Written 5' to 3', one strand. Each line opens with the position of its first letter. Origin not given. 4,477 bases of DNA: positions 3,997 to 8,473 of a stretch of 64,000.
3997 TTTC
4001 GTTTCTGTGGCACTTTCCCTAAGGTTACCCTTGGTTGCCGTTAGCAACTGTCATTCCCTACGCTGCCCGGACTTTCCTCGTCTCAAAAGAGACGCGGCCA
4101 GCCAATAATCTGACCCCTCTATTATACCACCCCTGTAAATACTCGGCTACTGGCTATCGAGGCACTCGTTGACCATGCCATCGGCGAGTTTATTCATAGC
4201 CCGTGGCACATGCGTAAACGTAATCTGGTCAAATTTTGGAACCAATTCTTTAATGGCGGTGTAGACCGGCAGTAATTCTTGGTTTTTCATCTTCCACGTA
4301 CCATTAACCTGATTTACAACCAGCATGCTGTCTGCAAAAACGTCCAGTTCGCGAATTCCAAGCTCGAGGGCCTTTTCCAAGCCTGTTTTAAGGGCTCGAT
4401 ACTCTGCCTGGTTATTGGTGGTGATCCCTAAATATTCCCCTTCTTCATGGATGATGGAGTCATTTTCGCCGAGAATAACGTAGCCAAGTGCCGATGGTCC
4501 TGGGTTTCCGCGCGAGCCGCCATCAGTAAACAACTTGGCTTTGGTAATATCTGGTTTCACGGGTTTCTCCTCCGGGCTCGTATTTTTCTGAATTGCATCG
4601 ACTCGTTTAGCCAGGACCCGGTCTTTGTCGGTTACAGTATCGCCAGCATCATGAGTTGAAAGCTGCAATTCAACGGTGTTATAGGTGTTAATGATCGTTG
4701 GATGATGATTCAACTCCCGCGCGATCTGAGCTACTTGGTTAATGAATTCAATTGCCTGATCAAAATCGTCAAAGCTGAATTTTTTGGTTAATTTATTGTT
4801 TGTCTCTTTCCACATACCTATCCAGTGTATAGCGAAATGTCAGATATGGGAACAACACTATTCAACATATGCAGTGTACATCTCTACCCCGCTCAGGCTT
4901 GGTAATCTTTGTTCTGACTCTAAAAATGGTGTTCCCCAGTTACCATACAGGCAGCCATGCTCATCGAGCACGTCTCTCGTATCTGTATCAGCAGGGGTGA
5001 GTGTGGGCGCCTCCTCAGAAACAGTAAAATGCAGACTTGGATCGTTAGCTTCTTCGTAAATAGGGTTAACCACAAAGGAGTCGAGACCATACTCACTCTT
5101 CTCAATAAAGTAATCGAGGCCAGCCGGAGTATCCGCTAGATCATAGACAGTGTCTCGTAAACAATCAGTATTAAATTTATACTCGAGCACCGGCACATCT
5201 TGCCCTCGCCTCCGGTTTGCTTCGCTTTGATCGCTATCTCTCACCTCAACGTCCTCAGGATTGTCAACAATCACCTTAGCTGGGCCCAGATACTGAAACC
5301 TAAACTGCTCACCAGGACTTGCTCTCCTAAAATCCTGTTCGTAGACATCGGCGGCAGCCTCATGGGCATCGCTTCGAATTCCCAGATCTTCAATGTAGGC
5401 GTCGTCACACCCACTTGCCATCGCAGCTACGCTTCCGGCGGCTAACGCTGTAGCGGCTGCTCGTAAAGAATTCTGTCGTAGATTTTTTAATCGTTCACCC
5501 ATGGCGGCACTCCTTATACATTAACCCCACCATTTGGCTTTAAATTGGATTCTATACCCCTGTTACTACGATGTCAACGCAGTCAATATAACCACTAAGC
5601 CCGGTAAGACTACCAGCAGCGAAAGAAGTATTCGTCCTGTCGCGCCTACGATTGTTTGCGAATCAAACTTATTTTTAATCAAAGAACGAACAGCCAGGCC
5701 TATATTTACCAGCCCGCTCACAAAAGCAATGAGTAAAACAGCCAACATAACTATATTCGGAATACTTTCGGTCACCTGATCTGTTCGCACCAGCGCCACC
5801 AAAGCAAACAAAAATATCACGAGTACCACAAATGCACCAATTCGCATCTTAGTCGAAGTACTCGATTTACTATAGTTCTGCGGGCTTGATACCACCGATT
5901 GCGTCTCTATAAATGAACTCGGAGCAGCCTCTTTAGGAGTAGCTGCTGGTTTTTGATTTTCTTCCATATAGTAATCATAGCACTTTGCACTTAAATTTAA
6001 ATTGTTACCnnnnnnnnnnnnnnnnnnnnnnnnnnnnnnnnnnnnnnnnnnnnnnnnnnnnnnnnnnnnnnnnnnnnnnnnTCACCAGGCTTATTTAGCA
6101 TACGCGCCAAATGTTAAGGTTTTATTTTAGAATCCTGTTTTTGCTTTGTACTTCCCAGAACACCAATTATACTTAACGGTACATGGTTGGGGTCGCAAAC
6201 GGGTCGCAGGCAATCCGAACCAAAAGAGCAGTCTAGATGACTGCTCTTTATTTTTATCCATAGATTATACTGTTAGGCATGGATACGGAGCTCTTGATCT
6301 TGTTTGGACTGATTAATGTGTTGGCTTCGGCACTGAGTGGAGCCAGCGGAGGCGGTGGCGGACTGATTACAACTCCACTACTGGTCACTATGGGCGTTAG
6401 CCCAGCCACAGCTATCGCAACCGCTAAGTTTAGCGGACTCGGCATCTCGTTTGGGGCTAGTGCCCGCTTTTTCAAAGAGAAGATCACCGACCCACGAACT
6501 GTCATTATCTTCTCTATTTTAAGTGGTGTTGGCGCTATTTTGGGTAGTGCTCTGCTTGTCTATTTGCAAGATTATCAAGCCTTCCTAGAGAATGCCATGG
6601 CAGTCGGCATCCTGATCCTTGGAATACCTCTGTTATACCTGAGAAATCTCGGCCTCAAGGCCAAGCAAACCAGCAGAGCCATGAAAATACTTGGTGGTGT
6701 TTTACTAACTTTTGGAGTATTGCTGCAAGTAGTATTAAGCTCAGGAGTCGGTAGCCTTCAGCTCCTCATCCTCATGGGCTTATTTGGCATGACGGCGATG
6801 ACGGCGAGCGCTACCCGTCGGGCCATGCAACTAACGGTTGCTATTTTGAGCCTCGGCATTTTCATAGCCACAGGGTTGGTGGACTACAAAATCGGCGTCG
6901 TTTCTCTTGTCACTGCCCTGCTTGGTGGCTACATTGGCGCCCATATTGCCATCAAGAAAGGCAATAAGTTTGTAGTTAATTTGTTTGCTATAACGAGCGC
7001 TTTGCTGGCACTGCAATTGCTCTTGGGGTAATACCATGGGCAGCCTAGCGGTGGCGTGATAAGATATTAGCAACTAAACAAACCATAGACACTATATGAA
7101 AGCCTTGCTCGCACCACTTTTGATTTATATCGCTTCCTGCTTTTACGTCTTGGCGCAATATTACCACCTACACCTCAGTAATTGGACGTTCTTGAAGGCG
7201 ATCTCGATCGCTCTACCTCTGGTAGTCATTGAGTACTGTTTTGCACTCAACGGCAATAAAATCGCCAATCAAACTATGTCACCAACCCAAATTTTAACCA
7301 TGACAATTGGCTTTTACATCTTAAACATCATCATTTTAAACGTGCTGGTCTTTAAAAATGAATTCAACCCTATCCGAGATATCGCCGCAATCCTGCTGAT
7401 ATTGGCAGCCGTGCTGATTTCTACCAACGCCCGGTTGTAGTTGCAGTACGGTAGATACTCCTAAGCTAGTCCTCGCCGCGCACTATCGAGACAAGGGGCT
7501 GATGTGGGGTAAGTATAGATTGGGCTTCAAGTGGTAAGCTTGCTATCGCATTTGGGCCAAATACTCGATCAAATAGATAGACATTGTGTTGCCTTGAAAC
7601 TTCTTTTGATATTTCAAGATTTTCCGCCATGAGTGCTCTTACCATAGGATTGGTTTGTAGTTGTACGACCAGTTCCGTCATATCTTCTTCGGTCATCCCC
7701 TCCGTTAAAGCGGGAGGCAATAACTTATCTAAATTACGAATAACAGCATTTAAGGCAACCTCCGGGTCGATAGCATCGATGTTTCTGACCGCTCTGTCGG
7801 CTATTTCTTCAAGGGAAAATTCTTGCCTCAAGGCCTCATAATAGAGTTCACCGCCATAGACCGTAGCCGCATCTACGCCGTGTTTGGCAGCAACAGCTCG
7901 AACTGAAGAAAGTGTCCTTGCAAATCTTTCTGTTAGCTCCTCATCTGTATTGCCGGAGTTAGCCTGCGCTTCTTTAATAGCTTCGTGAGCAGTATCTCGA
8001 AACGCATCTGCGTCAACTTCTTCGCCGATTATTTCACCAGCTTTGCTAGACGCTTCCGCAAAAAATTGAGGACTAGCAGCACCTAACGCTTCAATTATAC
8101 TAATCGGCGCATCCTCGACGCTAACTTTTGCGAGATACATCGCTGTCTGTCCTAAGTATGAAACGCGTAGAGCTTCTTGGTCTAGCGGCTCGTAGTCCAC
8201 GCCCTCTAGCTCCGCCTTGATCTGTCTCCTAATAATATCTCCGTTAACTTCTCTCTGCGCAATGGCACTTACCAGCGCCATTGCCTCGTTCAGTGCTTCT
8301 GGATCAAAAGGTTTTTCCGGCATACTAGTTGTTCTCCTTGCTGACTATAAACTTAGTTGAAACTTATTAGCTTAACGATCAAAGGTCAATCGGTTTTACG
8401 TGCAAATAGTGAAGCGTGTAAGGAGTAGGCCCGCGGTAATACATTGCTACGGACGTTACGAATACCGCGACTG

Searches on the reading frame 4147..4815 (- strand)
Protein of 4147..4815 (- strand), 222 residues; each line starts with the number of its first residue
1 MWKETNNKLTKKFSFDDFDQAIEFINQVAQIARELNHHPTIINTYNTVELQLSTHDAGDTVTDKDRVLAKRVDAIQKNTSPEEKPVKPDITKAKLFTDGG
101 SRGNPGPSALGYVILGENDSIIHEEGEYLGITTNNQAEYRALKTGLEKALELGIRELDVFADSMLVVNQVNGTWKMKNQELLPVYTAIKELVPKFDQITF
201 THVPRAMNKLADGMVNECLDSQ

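Call 15: search_protein_families(library=pfam, proteins=[window:4147-4815:-], max_evalue=1)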
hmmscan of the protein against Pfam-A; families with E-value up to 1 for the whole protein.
window:4147-4815:- (222 aa): 5 families
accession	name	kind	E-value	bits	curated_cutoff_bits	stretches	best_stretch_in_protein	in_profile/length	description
PF13456.12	RVT_3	-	3.3e-26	92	21.6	1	97-218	2-123/123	Reverse transcriptase-like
PF01329.24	Pterin_4a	-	5.6e-24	84.5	26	1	2-75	18-91/91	Pterin 4 alpha carbinolamine dehydratase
PF00075.30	RNase_H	-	9.5e-12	45.7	25.8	1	94-204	5-120/141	RNase H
PF13424.12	TPR_12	-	0.026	15.2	30.1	1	16-47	17-50/77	Tetratricopeptide repeat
PF16395.11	DUF5004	-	0.033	14.6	21.6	1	167-208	84-130/153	Domain of unknown function (DUF5004)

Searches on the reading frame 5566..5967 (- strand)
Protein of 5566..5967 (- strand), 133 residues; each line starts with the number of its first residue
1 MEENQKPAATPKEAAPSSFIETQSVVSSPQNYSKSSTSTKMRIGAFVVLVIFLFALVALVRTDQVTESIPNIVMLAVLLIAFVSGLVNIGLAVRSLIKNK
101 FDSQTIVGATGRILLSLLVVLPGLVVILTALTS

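Call 15: search_protein_families(library=pfam, proteins=[window:5566-5967:-], max_evalue=1)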
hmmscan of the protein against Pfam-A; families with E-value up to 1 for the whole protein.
window:5566-5967:- (133 aa): 8 families
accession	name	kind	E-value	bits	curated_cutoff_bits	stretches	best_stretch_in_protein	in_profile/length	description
PF17555.7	TssN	-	0.011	15.6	30.3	1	35-129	25-112/274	Type VI secretion system, TssN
PF14362.11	DUF4407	-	0.06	13.1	31.3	1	32-119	6-92/297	Domain of unknown function (DUF4407)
PF11241.13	DUF3043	-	0.08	13.4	25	1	45-104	80-140/171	Protein of unknown function (DUF3043)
PF15706.10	TMEM132_C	-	0.095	12.9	27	1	30-60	20-50/87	TMEM132 C-terminal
PF20556.3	DUF6768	-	0.16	12.1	27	1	40-82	46-88/123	Family of unknown function (DUF6768)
PF15831.10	SMIM5_18_22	-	0.17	12.7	29.3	1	41-60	24-43/56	Small integral membrane protein 5/18/22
PF13567.11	DUF4131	-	0.51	10.5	31.6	1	46-106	10-63/165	Domain of unknown function (DUF4131)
PF06687.17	SUR7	-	0.52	10.4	29.6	1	31-117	103-190/201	SUR7/PalI family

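Call 67: search_protein_families(library=phrogs, proteins=[window:5566-5967:-], max_evalue=0.01)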
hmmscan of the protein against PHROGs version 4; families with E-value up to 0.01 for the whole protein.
window:5566-5967:- (133 aa): 0 families

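Call 83: search_protein_families(library=padloc, proteins=[window:5566-5967:-], max_evalue=0.01)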
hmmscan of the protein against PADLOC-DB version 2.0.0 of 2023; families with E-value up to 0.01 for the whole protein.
window:5566-5967:- (133 aa): 0 families

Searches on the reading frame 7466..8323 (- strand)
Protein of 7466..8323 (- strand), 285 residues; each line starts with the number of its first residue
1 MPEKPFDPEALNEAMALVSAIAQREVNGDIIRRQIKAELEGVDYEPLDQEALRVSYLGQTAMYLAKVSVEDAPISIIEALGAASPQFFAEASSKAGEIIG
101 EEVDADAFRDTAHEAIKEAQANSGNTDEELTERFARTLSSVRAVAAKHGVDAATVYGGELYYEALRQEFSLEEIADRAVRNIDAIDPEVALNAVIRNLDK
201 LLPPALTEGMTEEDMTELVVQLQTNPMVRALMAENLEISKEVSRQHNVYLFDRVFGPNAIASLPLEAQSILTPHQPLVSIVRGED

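Call 15: search_protein_families(library=pfam, proteins=[window:7466-8323:-], max_evalue=1)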
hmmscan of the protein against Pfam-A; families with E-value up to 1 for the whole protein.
window:7466-8323:- (285 aa): 1 family
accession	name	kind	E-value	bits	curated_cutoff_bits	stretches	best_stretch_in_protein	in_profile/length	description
PF13623.11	SurA_N_2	-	0.012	16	28.5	1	84-129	32-78/145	SurA-like N-terminal domain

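Call 67: search_protein_families(library=phrogs, proteins=[window:7466-8323:-], max_evalue=0.01)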
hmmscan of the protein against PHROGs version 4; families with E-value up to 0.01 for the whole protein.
window:7466-8323:- (285 aa): 0 families

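Call 83: search_protein_families(library=padloc, proteins=[window:7466-8323:-], max_evalue=0.01)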
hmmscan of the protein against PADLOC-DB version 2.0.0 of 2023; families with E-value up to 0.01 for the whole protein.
window:7466-8323:- (285 aa): 0 families
